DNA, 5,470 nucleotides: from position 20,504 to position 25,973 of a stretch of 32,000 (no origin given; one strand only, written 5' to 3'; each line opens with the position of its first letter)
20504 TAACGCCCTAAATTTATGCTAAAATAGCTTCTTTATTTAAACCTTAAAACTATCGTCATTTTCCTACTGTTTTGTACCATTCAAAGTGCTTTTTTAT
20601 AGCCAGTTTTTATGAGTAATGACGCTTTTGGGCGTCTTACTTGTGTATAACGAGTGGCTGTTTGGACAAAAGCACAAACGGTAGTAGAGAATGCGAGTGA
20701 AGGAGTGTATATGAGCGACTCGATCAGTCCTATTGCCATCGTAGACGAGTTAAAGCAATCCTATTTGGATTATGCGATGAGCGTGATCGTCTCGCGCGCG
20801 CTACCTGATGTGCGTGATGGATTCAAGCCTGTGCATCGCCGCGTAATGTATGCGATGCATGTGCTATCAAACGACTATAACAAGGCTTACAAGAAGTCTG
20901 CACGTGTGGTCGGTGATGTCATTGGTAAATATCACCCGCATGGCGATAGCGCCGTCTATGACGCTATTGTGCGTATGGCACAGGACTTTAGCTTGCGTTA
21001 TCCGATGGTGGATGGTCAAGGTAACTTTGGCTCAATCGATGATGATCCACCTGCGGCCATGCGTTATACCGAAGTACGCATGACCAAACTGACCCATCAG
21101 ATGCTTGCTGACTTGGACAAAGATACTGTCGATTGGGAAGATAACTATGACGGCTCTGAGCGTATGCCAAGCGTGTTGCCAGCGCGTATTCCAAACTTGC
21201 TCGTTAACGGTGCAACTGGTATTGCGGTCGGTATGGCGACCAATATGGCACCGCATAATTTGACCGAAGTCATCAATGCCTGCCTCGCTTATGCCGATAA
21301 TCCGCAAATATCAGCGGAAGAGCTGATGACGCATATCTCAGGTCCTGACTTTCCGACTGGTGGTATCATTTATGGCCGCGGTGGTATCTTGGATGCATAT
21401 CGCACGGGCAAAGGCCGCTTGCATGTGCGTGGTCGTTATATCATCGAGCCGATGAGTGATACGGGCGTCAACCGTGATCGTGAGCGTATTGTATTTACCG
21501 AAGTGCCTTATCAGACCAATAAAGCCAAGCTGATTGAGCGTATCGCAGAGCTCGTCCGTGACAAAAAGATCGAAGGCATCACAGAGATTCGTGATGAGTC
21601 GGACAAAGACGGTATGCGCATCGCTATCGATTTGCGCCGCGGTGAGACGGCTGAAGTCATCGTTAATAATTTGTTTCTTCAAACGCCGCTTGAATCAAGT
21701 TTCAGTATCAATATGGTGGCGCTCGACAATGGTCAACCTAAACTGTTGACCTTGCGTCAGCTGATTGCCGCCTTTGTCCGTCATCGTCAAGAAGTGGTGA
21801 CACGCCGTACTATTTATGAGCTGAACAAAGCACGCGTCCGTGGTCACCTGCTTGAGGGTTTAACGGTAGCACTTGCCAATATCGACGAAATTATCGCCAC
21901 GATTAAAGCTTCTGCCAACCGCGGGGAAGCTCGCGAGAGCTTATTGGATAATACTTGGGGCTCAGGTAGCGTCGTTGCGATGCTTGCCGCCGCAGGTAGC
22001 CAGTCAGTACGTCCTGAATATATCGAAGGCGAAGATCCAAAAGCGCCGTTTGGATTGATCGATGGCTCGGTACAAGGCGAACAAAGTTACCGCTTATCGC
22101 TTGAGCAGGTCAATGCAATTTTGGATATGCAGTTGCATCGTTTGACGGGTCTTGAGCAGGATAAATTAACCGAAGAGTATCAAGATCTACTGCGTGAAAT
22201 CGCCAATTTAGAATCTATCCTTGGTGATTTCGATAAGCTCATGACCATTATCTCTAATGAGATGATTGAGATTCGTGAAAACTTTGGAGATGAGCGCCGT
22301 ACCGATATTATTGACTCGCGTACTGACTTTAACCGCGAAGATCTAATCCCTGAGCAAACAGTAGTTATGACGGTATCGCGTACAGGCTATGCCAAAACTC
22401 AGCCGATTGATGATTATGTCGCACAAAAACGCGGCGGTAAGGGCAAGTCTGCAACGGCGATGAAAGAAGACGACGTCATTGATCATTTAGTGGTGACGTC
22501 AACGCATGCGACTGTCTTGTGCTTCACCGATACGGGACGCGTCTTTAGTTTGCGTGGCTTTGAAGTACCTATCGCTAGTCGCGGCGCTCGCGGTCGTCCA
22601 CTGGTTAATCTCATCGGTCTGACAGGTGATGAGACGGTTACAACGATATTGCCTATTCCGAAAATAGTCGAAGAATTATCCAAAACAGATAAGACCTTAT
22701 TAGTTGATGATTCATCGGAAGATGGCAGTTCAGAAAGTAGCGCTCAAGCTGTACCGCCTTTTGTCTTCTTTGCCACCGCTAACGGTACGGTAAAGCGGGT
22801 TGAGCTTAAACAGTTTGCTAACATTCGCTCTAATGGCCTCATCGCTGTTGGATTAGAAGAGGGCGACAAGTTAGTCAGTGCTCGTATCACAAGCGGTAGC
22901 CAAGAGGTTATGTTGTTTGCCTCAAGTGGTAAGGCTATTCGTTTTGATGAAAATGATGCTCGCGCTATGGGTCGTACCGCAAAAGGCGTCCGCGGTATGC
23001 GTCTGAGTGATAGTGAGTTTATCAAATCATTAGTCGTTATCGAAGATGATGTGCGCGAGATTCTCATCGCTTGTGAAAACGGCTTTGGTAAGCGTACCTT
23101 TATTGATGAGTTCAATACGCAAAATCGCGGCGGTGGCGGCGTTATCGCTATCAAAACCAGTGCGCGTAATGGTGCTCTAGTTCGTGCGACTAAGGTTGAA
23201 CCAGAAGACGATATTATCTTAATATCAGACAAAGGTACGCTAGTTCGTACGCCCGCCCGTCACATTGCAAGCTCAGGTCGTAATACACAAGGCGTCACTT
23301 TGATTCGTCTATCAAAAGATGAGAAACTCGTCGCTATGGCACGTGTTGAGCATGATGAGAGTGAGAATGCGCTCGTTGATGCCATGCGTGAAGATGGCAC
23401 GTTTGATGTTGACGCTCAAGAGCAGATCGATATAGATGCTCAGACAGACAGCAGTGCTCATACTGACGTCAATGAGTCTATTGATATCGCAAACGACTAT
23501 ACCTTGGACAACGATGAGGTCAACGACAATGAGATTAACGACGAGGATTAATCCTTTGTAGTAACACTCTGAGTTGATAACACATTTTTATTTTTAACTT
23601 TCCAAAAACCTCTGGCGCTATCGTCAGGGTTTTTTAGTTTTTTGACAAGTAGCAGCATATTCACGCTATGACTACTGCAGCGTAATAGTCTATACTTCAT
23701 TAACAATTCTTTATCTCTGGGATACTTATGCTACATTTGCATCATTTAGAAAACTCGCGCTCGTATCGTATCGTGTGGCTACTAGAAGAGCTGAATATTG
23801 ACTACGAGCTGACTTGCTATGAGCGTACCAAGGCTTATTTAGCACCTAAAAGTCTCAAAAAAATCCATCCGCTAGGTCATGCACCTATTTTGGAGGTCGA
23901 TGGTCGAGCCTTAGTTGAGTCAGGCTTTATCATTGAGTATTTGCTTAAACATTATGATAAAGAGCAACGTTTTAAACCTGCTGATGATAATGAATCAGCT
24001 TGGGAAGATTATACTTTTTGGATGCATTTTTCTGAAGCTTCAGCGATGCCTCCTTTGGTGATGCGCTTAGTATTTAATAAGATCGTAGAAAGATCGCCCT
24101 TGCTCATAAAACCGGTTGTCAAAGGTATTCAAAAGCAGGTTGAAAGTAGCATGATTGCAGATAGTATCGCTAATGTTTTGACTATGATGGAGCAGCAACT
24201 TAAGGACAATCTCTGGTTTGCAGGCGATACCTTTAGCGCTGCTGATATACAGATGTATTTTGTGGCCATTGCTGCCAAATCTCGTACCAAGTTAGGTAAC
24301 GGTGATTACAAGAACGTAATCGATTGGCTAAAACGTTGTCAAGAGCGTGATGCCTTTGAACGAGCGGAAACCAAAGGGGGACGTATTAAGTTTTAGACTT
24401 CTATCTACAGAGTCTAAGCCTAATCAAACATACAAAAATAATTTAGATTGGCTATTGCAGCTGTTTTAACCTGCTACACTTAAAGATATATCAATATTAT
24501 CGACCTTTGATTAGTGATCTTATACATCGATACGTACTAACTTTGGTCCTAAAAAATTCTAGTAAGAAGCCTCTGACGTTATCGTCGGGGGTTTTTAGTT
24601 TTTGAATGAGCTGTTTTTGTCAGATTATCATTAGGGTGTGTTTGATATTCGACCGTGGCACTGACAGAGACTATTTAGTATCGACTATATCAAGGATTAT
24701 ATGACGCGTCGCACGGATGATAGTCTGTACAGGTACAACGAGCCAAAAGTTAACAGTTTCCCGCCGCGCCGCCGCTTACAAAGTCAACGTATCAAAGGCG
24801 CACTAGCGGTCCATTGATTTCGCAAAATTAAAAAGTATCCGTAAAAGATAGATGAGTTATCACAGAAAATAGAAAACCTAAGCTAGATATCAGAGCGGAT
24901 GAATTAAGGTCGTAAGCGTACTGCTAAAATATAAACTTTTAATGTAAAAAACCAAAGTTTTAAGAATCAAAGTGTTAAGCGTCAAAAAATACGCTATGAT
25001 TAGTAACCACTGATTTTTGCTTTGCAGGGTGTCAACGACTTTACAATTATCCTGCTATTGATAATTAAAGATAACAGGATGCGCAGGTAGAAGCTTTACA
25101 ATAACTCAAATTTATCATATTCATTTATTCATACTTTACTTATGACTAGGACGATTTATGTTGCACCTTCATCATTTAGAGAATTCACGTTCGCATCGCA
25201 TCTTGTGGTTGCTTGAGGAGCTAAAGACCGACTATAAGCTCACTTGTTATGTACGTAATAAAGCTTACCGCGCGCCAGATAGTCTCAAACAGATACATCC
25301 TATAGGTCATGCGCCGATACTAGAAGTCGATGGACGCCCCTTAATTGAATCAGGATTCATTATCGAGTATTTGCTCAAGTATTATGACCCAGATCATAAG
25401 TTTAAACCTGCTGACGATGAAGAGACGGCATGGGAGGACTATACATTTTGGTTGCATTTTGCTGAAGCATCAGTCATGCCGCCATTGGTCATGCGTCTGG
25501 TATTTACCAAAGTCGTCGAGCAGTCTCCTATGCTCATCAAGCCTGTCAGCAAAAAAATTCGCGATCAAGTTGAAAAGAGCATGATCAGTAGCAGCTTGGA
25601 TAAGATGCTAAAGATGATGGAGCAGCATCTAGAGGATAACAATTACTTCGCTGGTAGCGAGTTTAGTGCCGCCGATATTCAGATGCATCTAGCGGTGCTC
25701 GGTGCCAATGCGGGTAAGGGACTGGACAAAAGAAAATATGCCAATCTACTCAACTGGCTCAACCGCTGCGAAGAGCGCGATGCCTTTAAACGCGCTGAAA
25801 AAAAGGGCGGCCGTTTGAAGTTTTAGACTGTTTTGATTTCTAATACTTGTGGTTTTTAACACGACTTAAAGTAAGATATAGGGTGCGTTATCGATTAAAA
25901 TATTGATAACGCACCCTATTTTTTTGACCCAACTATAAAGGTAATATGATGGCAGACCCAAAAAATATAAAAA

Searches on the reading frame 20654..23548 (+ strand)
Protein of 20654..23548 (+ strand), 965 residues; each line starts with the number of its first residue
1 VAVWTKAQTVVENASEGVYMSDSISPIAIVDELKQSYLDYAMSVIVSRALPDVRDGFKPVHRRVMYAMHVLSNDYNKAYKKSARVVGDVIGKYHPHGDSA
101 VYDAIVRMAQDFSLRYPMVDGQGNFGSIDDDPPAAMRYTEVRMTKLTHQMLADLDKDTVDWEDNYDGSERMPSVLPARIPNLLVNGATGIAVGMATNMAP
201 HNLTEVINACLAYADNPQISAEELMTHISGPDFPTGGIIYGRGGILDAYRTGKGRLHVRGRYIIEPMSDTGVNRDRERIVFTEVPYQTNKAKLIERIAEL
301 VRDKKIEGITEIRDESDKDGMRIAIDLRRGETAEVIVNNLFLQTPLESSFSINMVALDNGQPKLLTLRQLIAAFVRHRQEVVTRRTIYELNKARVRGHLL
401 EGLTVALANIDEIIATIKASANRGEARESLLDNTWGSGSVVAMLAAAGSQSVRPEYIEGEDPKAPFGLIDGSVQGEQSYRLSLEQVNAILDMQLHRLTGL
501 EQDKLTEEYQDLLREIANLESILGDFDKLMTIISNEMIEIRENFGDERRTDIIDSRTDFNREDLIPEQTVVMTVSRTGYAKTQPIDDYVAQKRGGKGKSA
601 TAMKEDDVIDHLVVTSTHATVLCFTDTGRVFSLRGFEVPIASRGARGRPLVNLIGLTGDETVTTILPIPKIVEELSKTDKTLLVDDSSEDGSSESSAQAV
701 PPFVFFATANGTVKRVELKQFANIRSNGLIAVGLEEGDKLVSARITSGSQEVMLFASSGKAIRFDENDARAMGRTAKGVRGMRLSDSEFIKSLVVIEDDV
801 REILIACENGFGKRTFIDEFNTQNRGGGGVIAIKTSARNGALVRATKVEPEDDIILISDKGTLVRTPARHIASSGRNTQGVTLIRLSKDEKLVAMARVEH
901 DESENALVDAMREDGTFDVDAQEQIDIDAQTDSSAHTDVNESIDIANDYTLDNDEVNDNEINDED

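Call 91: search_protein_families(library=pfam, proteins=[window:20654-23548:+], max_evalue=0.00001)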
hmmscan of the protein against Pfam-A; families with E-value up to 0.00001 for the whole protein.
window:20654-23548:+ (965 aa): 2 families
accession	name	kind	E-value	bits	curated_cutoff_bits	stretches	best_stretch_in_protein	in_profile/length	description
PF00521.26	DNA_topoisoIV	-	5.7e-159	530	31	1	48-537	1-431/432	DNA gyrase/topoisomerase IV, subunit A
PF03989.18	DNA_gyraseA_C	-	5e-63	208.8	27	6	852-898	1-47/48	DNA gyrase C-terminal domain, beta-propeller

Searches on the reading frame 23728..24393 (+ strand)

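Call 91: search_protein_families(library=pfam, proteins=[window:23728-24393:+], max_evalue=0.00001)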
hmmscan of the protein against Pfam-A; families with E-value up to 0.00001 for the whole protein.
window:23728-24393:+ (222 aa): 5 families
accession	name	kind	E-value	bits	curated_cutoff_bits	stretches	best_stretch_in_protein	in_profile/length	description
PF02798.26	GST_N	-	9.6e-14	51.9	20.9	1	5-73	7-75/76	Glutathione S-transferase, N-terminal domain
PF13417.12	GST_N_3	-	1.1e-10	42.1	22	1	4-78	1-73/75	Glutathione S-transferase, N-terminal domain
PF13409.12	GST_N_2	-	1.8e-10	41.7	25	1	12-72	5-67/70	Glutathione S-transferase, N-terminal domain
PF00043.30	GST_C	-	6.8e-08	33.1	20.7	1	146-207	30-92/93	Glutathione S-transferase, C-terminal domain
PF13410.11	GST_C_2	-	1.9e-07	31.5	24.9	1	144-203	8-69/69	Glutathione S-transferase, C-terminal domain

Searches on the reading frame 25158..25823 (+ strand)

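Call 91: search_protein_families(library=pfam, proteins=[window:25158-25823:+], max_evalue=0.00001)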
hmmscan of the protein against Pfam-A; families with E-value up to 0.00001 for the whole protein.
window:25158-25823:+ (222 aa): 5 families
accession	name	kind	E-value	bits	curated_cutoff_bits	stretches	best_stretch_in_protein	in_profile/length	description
PF02798.26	GST_N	-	1.3e-14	54.7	20.9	1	5-73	7-75/76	Glutathione S-transferase, N-terminal domain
PF13409.12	GST_N_2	-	1.3e-09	38.9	25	1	12-72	5-67/70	Glutathione S-transferase, N-terminal domain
PF13417.12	GST_N_3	-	1.6e-08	35.2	22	1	4-77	1-72/75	Glutathione S-transferase, N-terminal domain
PF00043.30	GST_C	-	1.2e-07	32.3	20.7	1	145-208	29-93/93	Glutathione S-transferase, C-terminal domain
PF14497.11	GST_C_3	-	2.9e-06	27.8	21.6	1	137-211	22-98/104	Glutathione S-transferase, C-terminal domain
